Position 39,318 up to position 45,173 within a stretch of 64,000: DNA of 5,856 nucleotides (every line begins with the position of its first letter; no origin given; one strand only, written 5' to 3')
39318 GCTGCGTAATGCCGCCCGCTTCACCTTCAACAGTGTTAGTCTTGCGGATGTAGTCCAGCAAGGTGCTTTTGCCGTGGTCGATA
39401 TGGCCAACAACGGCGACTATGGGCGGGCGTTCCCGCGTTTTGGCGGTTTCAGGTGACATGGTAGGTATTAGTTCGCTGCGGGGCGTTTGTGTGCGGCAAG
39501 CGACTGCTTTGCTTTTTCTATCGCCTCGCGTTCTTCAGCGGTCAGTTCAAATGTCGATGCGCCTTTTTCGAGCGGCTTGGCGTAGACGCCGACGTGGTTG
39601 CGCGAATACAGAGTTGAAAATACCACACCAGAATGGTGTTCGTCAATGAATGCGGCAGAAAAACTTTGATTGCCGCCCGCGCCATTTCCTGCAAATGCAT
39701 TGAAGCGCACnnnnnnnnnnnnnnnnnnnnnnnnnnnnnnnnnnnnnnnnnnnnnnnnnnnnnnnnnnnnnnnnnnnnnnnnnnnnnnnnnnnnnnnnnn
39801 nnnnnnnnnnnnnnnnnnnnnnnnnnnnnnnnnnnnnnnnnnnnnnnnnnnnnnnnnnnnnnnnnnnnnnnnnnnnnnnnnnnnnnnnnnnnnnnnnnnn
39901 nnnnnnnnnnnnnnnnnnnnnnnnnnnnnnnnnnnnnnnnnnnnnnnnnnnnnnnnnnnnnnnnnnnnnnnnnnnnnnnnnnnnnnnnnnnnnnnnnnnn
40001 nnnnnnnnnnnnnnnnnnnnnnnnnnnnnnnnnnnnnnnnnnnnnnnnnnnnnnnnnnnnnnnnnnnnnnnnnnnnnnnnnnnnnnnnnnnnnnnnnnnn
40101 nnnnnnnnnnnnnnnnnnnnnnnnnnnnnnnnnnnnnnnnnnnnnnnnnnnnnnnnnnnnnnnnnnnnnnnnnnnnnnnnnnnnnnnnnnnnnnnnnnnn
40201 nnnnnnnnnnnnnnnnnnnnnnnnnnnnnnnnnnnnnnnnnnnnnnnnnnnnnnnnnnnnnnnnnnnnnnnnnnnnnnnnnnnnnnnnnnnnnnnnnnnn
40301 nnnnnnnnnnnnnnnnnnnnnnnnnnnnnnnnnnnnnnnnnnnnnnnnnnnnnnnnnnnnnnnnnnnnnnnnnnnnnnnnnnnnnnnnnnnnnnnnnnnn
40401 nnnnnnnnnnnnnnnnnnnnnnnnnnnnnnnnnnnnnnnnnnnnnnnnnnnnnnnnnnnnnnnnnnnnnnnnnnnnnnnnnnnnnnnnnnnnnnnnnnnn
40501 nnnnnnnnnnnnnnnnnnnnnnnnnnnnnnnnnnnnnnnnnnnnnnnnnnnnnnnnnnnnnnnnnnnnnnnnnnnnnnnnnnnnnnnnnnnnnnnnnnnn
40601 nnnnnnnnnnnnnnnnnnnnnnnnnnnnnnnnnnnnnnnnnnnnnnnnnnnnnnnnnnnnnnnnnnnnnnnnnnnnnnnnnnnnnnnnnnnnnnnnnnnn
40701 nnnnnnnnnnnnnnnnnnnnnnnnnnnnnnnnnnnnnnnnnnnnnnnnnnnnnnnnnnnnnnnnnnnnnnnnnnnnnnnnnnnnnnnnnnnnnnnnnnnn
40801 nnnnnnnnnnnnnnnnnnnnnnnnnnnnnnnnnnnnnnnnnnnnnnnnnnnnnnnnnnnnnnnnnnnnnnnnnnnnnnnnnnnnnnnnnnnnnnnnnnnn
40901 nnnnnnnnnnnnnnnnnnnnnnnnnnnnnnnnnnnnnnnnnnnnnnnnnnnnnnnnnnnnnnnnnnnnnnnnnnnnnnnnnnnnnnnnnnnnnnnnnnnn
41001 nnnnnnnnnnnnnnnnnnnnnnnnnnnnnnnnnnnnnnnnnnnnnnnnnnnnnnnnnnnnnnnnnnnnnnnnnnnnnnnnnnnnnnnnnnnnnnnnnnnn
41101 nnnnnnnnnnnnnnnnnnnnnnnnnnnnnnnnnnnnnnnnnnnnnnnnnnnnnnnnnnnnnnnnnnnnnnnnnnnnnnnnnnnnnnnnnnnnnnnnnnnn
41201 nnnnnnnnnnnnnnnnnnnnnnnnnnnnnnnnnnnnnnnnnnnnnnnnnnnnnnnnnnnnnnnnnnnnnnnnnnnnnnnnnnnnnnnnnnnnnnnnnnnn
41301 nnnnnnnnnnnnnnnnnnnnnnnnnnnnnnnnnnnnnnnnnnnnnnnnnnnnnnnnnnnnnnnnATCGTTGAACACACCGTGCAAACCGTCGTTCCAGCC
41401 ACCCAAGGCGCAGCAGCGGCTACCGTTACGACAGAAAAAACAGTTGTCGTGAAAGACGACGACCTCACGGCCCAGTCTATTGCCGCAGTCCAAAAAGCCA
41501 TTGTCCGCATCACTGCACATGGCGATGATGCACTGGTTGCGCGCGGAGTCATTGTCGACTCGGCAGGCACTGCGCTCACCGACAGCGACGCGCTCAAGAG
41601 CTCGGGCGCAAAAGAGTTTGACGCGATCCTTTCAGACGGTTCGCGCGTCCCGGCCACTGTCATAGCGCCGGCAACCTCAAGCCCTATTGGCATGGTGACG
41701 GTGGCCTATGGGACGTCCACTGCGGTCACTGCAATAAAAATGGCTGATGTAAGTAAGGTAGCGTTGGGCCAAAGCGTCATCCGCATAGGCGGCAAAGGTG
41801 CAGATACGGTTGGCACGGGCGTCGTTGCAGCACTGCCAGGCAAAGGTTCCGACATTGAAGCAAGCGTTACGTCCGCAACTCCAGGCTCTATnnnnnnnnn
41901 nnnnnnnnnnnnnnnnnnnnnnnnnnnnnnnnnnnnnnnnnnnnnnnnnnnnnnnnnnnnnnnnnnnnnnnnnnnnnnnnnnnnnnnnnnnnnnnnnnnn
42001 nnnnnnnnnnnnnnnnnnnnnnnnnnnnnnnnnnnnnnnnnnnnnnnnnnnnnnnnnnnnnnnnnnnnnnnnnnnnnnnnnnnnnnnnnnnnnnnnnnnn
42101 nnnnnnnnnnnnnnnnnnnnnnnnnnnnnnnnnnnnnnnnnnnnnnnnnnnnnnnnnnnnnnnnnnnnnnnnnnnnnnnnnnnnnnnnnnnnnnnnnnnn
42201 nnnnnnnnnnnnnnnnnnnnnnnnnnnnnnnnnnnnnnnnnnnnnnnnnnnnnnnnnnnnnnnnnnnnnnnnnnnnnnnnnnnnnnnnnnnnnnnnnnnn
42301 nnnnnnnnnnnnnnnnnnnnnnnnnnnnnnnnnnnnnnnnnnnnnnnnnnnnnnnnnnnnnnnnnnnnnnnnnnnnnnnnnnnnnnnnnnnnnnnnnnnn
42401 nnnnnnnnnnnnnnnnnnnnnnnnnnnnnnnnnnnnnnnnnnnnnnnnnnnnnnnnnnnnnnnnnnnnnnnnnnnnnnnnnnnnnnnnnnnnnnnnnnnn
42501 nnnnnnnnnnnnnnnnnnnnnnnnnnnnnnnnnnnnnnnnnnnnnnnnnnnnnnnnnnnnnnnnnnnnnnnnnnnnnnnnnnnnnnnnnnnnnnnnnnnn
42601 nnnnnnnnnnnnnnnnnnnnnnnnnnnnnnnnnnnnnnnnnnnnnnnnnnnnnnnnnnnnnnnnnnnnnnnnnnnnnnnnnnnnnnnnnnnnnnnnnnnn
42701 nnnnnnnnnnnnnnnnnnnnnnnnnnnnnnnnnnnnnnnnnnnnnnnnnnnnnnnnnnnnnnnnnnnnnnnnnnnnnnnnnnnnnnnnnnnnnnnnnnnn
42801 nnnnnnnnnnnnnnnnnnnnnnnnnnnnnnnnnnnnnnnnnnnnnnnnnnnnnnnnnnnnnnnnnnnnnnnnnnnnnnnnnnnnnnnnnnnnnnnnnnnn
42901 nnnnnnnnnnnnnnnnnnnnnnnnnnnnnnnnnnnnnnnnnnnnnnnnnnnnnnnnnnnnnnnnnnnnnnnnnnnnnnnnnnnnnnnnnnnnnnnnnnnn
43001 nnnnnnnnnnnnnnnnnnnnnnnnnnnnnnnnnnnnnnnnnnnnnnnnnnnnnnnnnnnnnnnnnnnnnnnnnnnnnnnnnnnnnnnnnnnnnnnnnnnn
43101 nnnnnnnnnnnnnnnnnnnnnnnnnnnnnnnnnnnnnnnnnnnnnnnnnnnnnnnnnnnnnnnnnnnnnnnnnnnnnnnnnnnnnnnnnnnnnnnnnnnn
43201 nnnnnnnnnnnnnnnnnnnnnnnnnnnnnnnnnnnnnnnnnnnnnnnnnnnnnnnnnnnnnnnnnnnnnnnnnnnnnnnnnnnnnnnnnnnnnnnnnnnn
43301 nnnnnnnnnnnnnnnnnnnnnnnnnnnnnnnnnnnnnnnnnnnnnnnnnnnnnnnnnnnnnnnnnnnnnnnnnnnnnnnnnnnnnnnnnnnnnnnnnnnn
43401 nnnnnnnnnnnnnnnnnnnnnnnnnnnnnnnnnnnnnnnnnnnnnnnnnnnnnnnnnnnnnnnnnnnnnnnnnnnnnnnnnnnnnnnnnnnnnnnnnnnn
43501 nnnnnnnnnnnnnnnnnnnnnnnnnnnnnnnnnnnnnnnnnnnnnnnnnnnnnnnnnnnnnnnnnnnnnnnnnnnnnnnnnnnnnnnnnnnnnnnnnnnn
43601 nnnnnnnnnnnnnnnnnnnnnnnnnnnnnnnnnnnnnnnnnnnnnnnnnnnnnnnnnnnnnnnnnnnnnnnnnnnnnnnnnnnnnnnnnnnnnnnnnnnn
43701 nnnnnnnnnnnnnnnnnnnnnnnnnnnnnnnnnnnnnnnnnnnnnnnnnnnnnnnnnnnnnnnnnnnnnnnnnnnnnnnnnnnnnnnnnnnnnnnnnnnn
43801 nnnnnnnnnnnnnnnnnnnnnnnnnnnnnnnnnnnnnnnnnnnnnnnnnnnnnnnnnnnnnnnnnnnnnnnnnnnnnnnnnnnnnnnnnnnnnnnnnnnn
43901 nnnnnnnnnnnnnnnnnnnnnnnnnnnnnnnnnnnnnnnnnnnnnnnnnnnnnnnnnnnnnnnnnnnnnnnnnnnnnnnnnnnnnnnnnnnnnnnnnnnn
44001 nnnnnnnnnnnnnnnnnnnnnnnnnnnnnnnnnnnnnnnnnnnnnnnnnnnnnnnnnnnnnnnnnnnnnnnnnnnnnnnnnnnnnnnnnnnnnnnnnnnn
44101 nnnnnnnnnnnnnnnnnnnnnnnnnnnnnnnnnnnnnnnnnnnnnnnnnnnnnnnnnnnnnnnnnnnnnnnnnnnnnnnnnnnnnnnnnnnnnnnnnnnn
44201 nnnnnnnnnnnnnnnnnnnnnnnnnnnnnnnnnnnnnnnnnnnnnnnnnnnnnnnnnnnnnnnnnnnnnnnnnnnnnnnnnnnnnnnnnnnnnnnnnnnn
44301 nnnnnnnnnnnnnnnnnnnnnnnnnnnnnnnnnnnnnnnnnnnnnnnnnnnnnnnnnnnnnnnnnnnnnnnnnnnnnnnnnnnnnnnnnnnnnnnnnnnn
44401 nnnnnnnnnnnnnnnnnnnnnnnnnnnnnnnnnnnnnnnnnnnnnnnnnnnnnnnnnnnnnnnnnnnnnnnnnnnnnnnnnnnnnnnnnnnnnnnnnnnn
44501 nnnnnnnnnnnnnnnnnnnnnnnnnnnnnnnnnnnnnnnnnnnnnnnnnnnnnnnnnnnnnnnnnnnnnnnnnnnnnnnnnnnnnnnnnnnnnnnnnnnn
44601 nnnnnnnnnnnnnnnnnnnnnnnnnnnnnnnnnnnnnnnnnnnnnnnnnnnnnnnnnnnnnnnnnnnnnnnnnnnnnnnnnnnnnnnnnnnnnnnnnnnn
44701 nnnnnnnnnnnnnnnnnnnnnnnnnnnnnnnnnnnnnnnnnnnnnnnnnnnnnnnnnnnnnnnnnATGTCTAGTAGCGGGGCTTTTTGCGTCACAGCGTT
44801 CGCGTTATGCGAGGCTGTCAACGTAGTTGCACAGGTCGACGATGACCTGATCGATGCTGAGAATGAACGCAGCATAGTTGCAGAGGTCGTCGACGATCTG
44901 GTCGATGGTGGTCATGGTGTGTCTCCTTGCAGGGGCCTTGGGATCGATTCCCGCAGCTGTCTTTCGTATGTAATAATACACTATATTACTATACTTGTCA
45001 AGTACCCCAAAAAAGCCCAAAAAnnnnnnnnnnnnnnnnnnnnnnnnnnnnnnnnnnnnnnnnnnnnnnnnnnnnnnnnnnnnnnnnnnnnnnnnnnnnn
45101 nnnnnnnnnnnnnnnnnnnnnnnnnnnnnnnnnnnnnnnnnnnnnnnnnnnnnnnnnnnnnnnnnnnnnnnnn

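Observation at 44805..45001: Strongly expressed-looking 36-aa Cys peptide with an internal repeat, in a GC3-rich micro-island divergent from tRNA-Tyr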

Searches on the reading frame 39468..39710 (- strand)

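Call 56: search_protein_families(library=pfam, proteins=[window:39468-39710:-], max_evalue=0.01)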
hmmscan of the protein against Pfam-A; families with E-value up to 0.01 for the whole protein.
window:39468-39710:- (80 aa): 1 family
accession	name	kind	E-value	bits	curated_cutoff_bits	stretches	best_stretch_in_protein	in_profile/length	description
PF14584.11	DUF4446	-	2.9e-20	73.2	27.4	1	1-67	85-149/150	Protein of unknown function (DUF4446)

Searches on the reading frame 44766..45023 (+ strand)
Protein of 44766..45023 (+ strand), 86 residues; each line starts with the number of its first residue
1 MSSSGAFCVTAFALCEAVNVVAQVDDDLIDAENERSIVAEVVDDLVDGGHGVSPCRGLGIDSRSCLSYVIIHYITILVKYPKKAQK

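Call 10: search_protein_families(library=pfam, proteins=[window:44766-45023:+], max_evalue=1)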
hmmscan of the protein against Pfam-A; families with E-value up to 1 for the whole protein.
seq(86 aa): 0 families

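Call 36: find_homologous_proteins(query=window:44766-45023:+, max_evalue=10)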
Query window:44766-45023:+ (86 aa): 1 proteins with E <= 10 among 3 candidates.
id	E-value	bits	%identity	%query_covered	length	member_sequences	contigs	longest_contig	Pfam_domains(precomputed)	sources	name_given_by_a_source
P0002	3.8e-49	182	100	100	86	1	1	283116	-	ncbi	-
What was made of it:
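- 44766..45026 (+): The deposited 86-aa gene call on the opposite strand, judged spurious. Call 36: the only database match is itself.
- The only database match is itself (call 36).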

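Call 54: search_protein_families(library=phrogs, proteins=[window:44766-45023:+], max_evalue=1)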
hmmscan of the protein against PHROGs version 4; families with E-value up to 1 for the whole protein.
window:44766-45023:+ (86 aa): 4 families
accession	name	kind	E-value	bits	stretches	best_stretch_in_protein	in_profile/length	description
phrog_24761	-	unknown function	0.073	14.3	1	13-41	11-39/81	-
phrog_28925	-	unknown function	0.08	12.7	1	10-46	284-320/420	-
phrog_7482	-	unknown function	0.17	12.8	0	9-33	14-38/46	-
phrog_1949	-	unknown function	0.17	12.4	1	13-71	108-162/176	-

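Call 55: search_protein_families(library=ncbifam, proteins=[window:44766-45023:+], max_evalue=1)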
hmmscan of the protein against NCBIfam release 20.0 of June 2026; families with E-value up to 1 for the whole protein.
window:44766-45023:+ (86 aa): 1 family
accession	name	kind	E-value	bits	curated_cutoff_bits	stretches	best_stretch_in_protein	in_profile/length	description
NF011626.0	PRK15052.1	equivalog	0.0037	16.1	579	1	11-46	285-319/421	tagatose-bisphosphate aldolase subunit GatZ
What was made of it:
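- On RiPP precursor: Calls 10 and 55: no Pfam or NCBIfam hit.
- Closest known: RiPP precursors with repeated cores, or a C-terminal Cys/Tyr motif. Different: There is no NCBIfam or Pfam precursor hit (calls 10, 55).
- There is no family hit in Pfam, NCBIfam or PHROGs (calls 10, 54, 55).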

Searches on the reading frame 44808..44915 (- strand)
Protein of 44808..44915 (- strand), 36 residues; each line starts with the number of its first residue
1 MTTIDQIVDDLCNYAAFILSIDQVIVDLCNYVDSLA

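Call 9: find_encoding_contigs(protein=window:44808-44915:-, flank=10000)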
Protein seq(36 aa) (36 aa): no gene with exactly this product is on record in the collection.
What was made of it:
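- Tried and rejected: Exact look-up found no record (call 9).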

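Call 10: search_protein_families(library=pfam, proteins=[window:44808-44915:-], max_evalue=1)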
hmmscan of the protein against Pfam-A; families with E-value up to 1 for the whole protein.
seq(36 aa): 1 family
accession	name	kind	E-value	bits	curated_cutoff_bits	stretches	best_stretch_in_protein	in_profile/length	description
PF24932.1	UBA_NBR1_C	-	0.062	13.7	27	0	4-14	30-40/40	Next to BRCA1 gene 1 protein-like, C-terminal UBA domain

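Call 28: search_protein_representatives(protein=window:44808-44915:-)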
Query: 36 residues. Proteins with E-value up to 0.001 (for the whole library): 1; up to 1e-10: 0; up to 1e-30: 0. The best 1 are listed.
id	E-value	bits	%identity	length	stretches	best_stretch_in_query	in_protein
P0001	3.5e-06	41.7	-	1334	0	-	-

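Call 43: search_dna_similar(query=window:44808-44915:-, collection=phages, mode=protein, max_evalue=10, max_rows=10)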
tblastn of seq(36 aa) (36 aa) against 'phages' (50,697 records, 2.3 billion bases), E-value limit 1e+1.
No match.

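Call 44: search_dna_similar(query=window:44808-44915:-, collection=plasmids, mode=protein, max_evalue=10, max_rows=10)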
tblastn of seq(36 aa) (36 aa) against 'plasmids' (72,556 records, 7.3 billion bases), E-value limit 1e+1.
No match.

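Call 45: predict_structure(protein=window:44808-44915:-)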
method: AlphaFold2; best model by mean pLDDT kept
length: 36 residues; sequences in the alignment: 1
mean_pLDDT: 81.0   pTM: 0.40
mean pLDDT of the five models: 81.0, 80.7, 75.5, 75.3, 72.6
residues with pLDDT >= 90: 0; 70-90: 33; 50-70: 3; < 50: 0
segments of 3 or more residues with pLDDT < 50: none
pLDDT, mean of each block of 10 residues (from residue 1): 79 80 84 80
secondary structure, 60 per line:
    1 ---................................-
elements in order: H4-35
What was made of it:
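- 44805..44915 (-): 36-codon ORF plus TAA stop, encoding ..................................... AlphaFold2 gives one helix over residues 4-35 with pLDDT 81 (call 45).
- On Coiled-coil peptide: Call 45: helix over residues 4-35.
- Closest known: Short homo-oligomeric coiled-coil peptides. Same: A single continuous helix is predicted (call 45).
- The predicted structure is one helix over residues 4-35, pLDDT 81 (call 45).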

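Call 46: search_solved_structures(query=window:44808-44915:-, max_evalue=10, show_alignments=2)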
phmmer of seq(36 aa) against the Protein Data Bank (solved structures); distinct sequences matched with E-value up to 10: 0.

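Call 54: search_protein_families(library=phrogs, proteins=[window:44808-44915:-], max_evalue=1)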
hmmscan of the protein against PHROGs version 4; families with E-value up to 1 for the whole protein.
seq(36 aa): 0 families

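Call 55: search_protein_families(library=ncbifam, proteins=[window:44808-44915:-], max_evalue=1)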
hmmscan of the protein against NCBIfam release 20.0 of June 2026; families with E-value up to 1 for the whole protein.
seq(36 aa): 0 families
